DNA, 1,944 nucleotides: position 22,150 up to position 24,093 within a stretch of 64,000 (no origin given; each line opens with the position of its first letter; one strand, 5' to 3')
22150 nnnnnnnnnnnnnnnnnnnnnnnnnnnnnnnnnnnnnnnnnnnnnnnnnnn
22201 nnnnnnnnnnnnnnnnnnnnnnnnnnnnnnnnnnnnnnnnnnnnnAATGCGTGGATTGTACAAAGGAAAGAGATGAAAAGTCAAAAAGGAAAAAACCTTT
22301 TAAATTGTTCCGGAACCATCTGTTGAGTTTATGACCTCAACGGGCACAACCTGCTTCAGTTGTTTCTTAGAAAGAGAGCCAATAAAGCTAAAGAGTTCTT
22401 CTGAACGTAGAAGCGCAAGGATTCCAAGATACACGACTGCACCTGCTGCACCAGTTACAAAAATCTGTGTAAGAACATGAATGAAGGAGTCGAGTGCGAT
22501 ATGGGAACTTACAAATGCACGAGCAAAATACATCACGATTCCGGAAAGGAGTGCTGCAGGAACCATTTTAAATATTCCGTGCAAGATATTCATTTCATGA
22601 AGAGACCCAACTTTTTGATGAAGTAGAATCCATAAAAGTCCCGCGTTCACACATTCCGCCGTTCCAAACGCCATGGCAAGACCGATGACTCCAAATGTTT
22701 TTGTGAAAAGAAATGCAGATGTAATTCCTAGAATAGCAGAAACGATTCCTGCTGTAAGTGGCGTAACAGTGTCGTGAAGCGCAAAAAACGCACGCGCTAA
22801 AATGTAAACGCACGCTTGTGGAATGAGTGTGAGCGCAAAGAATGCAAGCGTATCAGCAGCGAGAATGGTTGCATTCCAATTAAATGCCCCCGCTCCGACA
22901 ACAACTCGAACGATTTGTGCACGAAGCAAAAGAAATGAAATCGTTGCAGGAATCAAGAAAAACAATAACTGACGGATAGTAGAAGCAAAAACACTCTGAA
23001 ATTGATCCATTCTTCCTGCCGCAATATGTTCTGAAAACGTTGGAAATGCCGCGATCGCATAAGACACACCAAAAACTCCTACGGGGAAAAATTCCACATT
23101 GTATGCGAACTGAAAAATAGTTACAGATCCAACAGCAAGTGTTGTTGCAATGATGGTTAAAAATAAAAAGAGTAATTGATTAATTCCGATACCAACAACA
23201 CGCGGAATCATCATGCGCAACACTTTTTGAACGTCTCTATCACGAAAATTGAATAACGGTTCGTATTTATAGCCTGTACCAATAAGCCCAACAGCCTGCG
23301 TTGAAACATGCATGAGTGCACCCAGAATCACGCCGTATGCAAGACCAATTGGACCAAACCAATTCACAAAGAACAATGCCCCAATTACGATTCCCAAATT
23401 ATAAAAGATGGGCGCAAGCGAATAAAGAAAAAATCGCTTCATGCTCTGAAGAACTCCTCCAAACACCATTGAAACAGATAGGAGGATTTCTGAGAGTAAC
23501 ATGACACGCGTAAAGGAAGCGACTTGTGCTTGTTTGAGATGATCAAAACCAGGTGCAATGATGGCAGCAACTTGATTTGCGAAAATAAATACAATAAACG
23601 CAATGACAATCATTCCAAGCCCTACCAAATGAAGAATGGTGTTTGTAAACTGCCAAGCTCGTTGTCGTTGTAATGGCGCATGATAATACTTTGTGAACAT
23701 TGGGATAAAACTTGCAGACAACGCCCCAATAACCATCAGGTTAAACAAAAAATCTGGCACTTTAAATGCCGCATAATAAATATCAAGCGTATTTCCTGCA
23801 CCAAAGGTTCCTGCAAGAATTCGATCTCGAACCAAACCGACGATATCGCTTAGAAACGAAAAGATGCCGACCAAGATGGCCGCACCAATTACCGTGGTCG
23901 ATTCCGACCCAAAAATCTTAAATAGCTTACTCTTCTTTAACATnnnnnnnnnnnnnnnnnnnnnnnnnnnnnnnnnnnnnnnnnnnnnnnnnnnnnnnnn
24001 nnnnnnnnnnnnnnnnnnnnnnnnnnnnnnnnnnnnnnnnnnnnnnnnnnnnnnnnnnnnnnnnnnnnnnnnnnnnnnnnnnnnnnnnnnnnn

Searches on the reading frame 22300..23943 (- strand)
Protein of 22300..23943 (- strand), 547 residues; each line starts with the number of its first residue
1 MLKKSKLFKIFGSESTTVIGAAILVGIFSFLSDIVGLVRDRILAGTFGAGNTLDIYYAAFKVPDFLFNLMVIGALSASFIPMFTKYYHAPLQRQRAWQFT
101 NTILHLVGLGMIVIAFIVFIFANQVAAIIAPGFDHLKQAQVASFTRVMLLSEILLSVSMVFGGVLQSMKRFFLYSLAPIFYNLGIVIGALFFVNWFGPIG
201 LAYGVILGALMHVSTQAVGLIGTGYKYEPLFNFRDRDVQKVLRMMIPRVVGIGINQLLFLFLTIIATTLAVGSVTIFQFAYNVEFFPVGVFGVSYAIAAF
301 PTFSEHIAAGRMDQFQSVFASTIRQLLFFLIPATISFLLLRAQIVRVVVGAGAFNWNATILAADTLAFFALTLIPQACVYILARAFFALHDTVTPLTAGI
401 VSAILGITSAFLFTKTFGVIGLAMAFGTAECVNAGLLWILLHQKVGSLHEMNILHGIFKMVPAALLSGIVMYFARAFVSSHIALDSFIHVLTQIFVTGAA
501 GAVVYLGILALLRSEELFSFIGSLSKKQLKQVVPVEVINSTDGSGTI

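Call 13: find_encoding_contigs(protein=window:22300-23943:-, flank=4000, max_places=10)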
Protein window:22300-23943:- (547 aa): 2 contigs read that carry it; 2 places shown.
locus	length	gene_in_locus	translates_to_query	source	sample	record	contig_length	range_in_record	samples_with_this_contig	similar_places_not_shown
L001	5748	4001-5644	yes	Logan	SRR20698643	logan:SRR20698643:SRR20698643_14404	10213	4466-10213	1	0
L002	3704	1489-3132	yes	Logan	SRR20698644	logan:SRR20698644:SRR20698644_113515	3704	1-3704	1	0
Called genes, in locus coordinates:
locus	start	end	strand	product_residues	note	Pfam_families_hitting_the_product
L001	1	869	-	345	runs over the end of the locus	PF05958:tRNA_U5-meth_tr, PF05175:MTS, PF02475:TRM5-TYW2_MTfase, PF03602:Cons_hypoth95 (weak), PF06325:PrmA, PF13847:Methyltransf_31, PF08241:Methyltransf_11 (weak), PF13649:Methyltransf_25, +1 more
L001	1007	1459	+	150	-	PF00588:SpoU_methylase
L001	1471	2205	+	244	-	PF00535:Glycos_transf_2, PF10111:Glyco_tranf_2_2 (weak), PF13641:Glyco_tranf_2_3 (weak)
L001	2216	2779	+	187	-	PF06130:PTAC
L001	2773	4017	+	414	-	PF02412:TSP_3 (faint), PF00801:PKD, PF18911:PKD_4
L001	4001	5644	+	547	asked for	PF03023:MurJ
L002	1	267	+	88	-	?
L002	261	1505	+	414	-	PF02412:TSP_3 (faint), PF00801:PKD, PF18911:PKD_4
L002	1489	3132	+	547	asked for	PF03023:MurJ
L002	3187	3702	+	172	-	?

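Call 26: search_protein_families(library=pfam, proteins=[window:22303-23943:-], max_evalue=0.001)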
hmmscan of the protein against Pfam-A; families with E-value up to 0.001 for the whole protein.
window:22303-23943:- (547 aa): 2 families
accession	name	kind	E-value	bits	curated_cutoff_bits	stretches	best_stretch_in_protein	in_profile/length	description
PF03023.19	MurJ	-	1.8e-88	297.6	27.4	1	44-481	2-439/451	Lipid II flippase MurJ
PF01554.23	MatE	-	0.00042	20.5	24.9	0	254-411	8-160/161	MatE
